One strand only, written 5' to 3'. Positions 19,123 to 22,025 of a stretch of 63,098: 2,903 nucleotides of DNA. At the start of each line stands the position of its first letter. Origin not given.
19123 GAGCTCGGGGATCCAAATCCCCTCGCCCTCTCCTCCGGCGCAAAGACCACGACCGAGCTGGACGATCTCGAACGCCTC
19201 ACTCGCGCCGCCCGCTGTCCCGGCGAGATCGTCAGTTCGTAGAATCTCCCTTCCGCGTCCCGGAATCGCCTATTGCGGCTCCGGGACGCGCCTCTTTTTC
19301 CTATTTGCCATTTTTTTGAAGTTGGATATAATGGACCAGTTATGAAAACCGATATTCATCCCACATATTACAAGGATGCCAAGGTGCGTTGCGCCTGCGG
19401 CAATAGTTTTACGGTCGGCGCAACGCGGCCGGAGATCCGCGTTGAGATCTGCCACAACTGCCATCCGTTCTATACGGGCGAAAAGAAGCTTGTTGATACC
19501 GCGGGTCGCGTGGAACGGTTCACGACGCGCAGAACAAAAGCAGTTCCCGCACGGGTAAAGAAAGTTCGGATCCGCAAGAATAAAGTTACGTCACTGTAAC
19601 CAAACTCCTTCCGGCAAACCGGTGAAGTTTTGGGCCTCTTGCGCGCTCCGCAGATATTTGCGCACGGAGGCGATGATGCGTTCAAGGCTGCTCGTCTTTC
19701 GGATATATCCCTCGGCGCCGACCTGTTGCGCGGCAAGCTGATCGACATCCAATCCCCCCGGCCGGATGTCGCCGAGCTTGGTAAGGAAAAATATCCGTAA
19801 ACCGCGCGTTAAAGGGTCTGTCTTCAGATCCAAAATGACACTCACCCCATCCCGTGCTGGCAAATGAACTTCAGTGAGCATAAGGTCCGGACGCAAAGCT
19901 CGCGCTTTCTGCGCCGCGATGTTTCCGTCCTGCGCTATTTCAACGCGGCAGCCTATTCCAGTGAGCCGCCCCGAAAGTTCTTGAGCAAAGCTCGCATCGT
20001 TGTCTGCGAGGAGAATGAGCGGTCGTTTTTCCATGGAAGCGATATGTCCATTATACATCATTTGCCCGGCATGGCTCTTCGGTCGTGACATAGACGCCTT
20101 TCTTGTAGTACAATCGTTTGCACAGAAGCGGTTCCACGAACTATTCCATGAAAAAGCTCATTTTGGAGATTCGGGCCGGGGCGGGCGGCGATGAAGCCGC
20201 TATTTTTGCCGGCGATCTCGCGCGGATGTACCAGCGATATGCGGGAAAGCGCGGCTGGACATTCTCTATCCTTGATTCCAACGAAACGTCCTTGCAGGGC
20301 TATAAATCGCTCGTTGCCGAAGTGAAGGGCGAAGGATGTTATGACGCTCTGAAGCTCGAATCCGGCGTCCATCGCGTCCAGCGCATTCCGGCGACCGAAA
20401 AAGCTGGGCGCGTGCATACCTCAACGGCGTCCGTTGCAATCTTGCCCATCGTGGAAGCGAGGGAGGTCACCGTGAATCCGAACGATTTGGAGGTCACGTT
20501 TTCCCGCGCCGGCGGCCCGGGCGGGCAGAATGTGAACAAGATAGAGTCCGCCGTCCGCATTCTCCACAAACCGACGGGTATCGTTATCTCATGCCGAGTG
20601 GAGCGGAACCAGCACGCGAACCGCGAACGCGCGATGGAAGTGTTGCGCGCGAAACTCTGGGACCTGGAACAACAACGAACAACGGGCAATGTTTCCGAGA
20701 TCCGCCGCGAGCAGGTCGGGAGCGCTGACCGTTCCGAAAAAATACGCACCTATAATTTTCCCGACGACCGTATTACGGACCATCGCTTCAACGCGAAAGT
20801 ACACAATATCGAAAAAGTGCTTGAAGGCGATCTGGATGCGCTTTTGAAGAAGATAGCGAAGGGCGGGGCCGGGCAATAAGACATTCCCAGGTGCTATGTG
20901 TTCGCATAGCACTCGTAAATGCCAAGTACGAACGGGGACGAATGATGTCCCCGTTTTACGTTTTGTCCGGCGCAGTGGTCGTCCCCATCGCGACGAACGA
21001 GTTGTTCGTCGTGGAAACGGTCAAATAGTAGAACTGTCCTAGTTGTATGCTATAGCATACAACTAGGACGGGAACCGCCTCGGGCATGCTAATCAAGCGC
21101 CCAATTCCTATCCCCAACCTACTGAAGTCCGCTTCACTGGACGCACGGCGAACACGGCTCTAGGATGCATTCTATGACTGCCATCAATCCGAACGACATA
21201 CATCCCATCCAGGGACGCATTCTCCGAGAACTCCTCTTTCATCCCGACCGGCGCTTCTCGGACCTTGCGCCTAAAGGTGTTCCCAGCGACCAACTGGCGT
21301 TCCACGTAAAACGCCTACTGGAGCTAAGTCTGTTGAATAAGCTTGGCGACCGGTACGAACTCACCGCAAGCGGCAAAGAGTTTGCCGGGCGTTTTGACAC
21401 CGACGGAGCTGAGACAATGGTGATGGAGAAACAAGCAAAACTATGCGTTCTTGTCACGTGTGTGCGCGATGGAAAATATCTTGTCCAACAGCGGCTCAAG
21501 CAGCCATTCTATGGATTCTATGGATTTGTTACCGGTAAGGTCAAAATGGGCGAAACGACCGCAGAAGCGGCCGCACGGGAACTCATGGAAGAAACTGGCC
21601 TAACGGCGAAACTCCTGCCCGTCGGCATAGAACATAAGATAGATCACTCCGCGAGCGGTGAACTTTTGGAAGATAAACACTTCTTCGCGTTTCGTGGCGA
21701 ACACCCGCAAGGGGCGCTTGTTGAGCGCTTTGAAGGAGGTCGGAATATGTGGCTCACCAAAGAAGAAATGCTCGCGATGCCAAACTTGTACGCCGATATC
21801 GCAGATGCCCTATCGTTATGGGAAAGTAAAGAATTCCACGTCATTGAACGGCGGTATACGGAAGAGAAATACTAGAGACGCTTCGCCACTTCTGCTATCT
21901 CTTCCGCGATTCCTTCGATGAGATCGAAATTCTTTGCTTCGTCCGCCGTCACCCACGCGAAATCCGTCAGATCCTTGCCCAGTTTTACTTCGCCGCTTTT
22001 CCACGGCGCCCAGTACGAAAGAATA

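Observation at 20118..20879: RF1-type release factor missing the entire N-terminal domain 1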

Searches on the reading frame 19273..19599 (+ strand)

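Call 3: search_protein_families(library=pfam, proteins=[window:19273-19599:+], max_evalue=0.01)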
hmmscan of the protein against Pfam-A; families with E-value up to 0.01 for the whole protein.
window:19273-19599:+ (108 aa): 1 family
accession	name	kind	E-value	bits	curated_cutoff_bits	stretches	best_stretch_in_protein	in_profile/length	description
PF01197.23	Ribosomal_L31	-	1.3e-28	99.4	27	1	24-86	1-63/65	Ribosomal protein L31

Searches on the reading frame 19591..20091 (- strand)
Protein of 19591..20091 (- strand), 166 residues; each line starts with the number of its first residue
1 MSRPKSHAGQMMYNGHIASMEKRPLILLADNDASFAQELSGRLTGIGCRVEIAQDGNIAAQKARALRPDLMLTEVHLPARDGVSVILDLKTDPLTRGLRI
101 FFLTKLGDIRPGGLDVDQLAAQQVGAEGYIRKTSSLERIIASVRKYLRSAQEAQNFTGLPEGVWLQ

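Call 3: search_protein_families(library=pfam, proteins=[window:19591-20091:-], max_evalue=0.01)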
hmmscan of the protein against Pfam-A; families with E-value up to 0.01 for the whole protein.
window:19591-20091:- (166 aa): 1 family
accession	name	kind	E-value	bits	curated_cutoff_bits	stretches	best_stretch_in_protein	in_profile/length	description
PF00072.30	Response_reg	-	7.8e-13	49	30.2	1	26-143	1-110/111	Response regulator receiver domain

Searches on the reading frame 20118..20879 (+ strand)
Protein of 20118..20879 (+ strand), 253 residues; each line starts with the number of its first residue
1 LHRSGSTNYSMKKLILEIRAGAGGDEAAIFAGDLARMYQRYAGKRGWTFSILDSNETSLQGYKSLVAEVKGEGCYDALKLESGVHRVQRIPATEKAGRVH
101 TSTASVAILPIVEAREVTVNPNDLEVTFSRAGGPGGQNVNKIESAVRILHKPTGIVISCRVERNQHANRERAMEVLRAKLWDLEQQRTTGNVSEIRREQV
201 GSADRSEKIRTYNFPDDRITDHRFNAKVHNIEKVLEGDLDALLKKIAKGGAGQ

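Call 3: search_protein_families(library=pfam, proteins=[window:20118-20879:+], max_evalue=0.01)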
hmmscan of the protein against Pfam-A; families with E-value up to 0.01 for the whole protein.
window:20118-20879:+ (253 aa): 2 families
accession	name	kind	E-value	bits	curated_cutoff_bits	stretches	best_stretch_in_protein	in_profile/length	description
PF03462.23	PCRF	-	1.2e-44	152.9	24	1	8-106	96-194/194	PCRF domain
PF00472.26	RF-1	-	3.2e-38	130.7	35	1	116-223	4-116/116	RF-1 domain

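Call 4: search_protein_families(library=ncbifam, proteins=[window:20118-20879:+], max_evalue=0.01)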
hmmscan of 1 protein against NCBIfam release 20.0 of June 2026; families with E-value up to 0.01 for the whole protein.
window:20118-20879:+ (253 aa): 5 families
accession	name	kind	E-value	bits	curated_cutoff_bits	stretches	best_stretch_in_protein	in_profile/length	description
NF001859.2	PRK00591.1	equivalog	2.5e-110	368.8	400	1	11-247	103-339/347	peptide chain release factor 1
TIGR00019.1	prfA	equivalog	5.2e-109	364.5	423.25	1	12-247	112-347/361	peptide chain release factor 1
TIGR00020.2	prfB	exception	1.1e-72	245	370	1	8-246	112-351/353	peptide chain release factor 2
TIGR03072.1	release_prfH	equivalog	4.8e-22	78.5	166.65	1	15-212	2-195/200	peptide chain release factor H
NF006718.0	PRK09256.1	equivalog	2.5e-13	49.9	100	1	114-149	7-42/140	alternative ribosome rescue aminoacyl-tRNA hydrolase ArfB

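Call 18: search_solved_structures(query=window:20148-20876:+, show_alignments=2, max_evalue=1e-10)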
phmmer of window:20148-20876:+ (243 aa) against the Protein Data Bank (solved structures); distinct sequences matched with E-value up to 1e-10: 42.
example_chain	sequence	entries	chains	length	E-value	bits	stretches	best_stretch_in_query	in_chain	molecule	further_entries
2fvo_A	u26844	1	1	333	1.6e-82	279.5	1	3-237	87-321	Peptide chain release factor 1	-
1rq0_A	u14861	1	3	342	1.8e-82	279.4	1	3-237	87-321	Peptide chain release factor 1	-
6orl_A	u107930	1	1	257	7.7e-74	251.1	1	4-237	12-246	Peptide chain release factor 1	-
6osk_A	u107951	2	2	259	8e-74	251.1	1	4-237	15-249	Peptide chain release factor 1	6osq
5o2r_v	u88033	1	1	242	9.5e-74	250.9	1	5-237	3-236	Peptide chain release factor RF1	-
2b3t_B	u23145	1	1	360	1.6e-73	250.1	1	4-237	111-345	Peptide chain release factor 1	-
5j30_QY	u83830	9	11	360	2.2e-73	249.7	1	4-237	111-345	Peptide chain release factor 1 | Peptide chain release factor RF1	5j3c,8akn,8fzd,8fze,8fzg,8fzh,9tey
6dnc_MA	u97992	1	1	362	2.2e-73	249.7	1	4-237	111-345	Peptide chain release factor 1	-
5j4d_JA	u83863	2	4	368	2.3e-73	249.6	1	4-237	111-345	Peptide chain release factor 1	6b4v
1zbt_A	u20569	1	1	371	5.2e-73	248.4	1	2-234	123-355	Peptide chain release factor 1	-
6gxn_v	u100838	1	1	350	5.2e-73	248.4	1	4-237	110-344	Peptide chain release factor RF1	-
4v4r_AY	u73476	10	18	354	5.4e-73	248.4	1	4-237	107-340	Peptide chain release factor 1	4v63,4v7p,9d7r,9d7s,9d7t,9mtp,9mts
7m5d_A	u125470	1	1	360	5.4e-73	248.4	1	4-237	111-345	Peptide chain release factor 1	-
6gwt_v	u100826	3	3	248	1.2e-72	247.2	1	4-237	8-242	Peptide chain release factor RF1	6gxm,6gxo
9mtq_1w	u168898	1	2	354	2.7e-72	246.1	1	4-237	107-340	Peptide chain release factor 1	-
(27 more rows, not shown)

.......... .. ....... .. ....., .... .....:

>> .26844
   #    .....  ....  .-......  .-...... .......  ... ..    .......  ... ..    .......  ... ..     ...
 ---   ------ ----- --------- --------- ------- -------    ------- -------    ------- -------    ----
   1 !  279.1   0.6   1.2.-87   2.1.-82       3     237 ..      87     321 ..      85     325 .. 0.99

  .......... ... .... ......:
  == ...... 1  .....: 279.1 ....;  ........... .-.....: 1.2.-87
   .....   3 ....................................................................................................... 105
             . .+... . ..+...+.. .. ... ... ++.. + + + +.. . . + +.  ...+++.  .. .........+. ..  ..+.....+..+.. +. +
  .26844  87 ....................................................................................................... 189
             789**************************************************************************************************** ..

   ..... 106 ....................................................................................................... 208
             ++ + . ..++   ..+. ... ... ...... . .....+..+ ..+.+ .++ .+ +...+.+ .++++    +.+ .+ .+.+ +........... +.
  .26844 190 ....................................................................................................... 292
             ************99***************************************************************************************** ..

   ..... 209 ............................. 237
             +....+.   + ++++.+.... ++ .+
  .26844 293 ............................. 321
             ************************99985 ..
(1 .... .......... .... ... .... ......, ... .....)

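Call 21: find_homologous_proteins(query=window:20148-20876:+, max_evalue=1e-20)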
Query window:20148-20876:+ (243 aa): 8000 proteins with E <= 1e-20 among 8000 candidates; the best 120 are listed.
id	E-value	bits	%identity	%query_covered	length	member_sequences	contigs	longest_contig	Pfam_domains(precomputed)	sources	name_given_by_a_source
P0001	1.6e-140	484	92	98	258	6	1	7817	PF03462.24,PF00472.27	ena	-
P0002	1.3e-135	468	85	98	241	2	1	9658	PF03462.24,PF00472.27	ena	-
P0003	4.3e-135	466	87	98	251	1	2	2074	PF03462.24,PF00472.27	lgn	-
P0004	5.9e-130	450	82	98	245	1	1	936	PF03462.24,PF00472.27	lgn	-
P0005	1.0e-129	449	82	98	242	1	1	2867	PF03462.24,PF00472.27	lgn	-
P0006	3.2e-128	444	83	98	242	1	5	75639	PF03462.24,PF00472.27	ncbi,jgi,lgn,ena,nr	ncbi:MAG: PCRF domain-containing protein [Candidatus Liptonbacteria bacterium]|nr:PCRF domain-contai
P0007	4.2e-128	443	83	98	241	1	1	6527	PF03462.24,PF00472.27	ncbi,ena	-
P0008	4.4e-128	443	83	98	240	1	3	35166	PF03462.24,PF00472.27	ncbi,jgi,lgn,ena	-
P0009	5.9e-128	443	83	98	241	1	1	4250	PF03462.24,PF00472.27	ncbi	-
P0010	6.2e-128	443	83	98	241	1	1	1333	PF03462.24,PF00472.27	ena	-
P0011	1.2e-127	442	83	98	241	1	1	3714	PF03462.24,PF00472.27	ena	-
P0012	1.3e-127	442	83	98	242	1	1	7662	PF03462.24,PF00472.27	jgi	jgi:peptide chain release factor 1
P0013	1.3e-127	442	81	98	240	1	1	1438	PF03462.24,PF00472.27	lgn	-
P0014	2.5e-127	441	81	98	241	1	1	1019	PF03462.24,PF00472.27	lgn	-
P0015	1.2e-126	439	81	98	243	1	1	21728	PF03462.24,PF00472.27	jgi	jgi:peptide chain release factor 1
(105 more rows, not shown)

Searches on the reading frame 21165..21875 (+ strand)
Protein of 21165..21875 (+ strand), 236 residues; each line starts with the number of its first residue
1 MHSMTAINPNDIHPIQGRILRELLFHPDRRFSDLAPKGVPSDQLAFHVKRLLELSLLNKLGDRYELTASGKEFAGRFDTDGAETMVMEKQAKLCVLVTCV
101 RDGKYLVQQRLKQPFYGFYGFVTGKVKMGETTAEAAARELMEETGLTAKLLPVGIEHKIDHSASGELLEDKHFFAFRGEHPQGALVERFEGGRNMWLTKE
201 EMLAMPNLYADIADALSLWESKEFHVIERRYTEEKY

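Call 3: search_protein_families(library=pfam, proteins=[window:21165-21875:+], max_evalue=0.01)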
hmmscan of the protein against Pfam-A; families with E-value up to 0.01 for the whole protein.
window:21165-21875:+ (236 aa): 2 families
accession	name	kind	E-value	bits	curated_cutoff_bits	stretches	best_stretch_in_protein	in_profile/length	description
PF00293.34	NUDIX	-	3.8e-14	53.3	21.1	1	96-205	7-120/134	NUDIX domain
PF14815.12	NUDIX_4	-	1.4e-05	25.3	35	1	95-161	2-67/113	NUDIX domain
